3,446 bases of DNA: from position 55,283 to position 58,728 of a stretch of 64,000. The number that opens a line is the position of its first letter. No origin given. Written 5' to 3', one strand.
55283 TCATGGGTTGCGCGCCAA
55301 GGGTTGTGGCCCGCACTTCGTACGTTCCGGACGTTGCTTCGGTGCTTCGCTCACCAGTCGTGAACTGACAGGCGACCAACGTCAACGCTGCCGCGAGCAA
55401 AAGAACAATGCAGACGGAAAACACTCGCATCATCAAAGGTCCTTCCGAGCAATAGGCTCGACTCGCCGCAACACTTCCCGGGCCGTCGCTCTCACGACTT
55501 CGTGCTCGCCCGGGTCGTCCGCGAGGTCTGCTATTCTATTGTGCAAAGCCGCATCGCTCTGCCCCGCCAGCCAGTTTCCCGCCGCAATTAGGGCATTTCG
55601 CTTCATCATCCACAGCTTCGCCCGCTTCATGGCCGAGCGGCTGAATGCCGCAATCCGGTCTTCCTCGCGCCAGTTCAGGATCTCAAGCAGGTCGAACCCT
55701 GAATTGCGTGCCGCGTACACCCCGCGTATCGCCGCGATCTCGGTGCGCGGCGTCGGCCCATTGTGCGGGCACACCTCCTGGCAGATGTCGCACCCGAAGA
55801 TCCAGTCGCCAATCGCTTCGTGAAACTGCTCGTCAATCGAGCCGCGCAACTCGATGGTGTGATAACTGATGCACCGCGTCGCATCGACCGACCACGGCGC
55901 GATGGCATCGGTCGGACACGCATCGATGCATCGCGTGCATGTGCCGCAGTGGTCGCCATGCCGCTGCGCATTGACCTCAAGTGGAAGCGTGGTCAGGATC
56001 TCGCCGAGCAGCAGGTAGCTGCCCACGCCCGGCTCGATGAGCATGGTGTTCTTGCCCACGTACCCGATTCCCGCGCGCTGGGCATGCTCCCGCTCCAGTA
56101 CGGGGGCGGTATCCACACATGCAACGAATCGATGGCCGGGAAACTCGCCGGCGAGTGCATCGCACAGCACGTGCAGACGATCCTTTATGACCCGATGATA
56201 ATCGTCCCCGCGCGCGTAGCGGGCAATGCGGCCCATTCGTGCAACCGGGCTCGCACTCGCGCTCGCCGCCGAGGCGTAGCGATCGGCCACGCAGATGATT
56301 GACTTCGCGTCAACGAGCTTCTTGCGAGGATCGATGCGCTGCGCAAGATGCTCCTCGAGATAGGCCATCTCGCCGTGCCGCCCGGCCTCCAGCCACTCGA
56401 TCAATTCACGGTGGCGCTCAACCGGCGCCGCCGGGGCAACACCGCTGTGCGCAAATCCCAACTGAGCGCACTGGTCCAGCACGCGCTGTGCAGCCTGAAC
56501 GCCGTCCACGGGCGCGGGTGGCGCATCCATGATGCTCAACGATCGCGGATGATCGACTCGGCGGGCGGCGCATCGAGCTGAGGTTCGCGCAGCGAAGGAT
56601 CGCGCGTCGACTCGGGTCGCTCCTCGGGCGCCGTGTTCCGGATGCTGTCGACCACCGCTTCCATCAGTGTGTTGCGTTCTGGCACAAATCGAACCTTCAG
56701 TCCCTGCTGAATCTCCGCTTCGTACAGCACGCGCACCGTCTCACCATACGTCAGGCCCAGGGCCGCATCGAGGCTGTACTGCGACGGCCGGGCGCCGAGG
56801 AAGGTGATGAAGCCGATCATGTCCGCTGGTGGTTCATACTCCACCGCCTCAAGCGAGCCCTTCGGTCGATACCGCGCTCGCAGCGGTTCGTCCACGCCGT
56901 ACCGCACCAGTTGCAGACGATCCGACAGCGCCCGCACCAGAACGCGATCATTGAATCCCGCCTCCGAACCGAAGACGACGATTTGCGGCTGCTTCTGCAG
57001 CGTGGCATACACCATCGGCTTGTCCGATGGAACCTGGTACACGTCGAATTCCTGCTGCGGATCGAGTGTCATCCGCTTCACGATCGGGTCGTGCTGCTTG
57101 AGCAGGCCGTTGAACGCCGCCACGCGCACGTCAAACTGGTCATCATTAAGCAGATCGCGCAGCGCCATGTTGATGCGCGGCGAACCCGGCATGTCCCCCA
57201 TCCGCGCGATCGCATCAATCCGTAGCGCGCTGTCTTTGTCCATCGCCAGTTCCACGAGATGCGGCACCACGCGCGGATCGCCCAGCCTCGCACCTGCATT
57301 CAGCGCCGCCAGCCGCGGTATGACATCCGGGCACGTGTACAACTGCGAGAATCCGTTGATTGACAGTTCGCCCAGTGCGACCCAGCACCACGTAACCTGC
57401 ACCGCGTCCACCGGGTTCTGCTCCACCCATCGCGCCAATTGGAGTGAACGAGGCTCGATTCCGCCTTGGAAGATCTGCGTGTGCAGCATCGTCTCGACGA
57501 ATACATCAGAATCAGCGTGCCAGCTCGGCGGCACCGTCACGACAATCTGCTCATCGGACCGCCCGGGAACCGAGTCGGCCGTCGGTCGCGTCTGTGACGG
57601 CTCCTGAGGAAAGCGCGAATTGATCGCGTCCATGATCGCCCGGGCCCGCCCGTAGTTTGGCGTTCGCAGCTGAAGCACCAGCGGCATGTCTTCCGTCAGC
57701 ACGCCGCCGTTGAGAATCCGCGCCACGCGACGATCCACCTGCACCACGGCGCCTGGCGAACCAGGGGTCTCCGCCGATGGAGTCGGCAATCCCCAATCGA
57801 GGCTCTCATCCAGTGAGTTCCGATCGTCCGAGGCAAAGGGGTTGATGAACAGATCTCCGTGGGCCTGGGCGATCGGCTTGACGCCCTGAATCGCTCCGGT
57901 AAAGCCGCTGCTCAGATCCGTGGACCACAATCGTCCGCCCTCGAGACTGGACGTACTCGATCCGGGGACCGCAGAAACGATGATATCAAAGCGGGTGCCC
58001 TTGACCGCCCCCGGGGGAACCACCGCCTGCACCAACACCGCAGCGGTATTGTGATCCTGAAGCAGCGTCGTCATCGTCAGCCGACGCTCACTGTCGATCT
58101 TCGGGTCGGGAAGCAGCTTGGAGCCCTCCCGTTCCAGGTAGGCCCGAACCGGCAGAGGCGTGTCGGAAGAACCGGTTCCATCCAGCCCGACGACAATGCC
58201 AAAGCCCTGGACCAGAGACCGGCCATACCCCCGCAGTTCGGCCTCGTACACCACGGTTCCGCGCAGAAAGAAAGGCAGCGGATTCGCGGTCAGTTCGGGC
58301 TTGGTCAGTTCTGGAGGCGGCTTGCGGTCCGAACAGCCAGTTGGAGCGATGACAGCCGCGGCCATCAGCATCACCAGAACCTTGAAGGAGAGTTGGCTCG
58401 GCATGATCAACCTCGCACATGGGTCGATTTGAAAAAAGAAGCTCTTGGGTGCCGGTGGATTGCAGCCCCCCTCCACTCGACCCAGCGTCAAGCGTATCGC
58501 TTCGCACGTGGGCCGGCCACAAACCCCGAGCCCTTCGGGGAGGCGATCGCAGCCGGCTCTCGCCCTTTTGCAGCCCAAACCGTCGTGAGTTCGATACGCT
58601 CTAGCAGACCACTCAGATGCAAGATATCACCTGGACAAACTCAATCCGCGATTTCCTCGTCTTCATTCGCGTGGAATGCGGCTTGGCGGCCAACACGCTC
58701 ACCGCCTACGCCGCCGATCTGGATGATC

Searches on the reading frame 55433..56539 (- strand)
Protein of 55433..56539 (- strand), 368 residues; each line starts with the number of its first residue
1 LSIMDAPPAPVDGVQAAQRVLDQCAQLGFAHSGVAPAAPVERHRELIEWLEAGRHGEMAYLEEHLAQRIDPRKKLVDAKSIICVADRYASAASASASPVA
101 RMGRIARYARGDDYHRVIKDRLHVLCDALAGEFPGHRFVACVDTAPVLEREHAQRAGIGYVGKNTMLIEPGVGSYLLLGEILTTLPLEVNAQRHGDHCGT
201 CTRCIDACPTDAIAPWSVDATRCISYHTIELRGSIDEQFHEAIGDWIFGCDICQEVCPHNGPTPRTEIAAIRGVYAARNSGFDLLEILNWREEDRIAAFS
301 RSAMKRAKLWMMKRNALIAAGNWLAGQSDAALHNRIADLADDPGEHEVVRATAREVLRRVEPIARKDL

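Call 57: search_protein_families(library=pfam, proteins=[window:55433-56539:-], max_evalue=0.00001)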
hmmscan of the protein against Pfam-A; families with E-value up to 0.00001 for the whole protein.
window:55433-56539:- (368 aa): 3 families
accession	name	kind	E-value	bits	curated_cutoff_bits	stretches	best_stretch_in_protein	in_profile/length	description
PF13484.11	Fer4_16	-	9.4e-22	78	30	1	197-260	1-66/66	4Fe-4S double cluster binding domain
PF08331.15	QueG_DUF1730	-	6.1e-19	68.2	25.1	1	68-144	1-77/77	Epoxyqueuosine reductase QueG, DUF1730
PF13187.11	Fer4_9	-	7.2e-06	26.4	27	0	196-213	35-52/52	4Fe-4S dicluster domain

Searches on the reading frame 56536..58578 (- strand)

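Call 57: search_protein_families(library=pfam, proteins=[window:56536-58578:-], max_evalue=0.00001)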
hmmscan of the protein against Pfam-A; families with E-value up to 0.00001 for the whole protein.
window:56536-58578:- (680 aa): 2 families
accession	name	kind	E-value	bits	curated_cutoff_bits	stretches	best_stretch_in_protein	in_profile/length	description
PF02119.21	FlgI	-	2.6e-20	73.1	25.3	1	116-364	9-220/343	Flagellar P-ring protein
PF13646.12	HEAT_2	-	2.2e-07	31.5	27.7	1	412-488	6-83/88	HEAT repeats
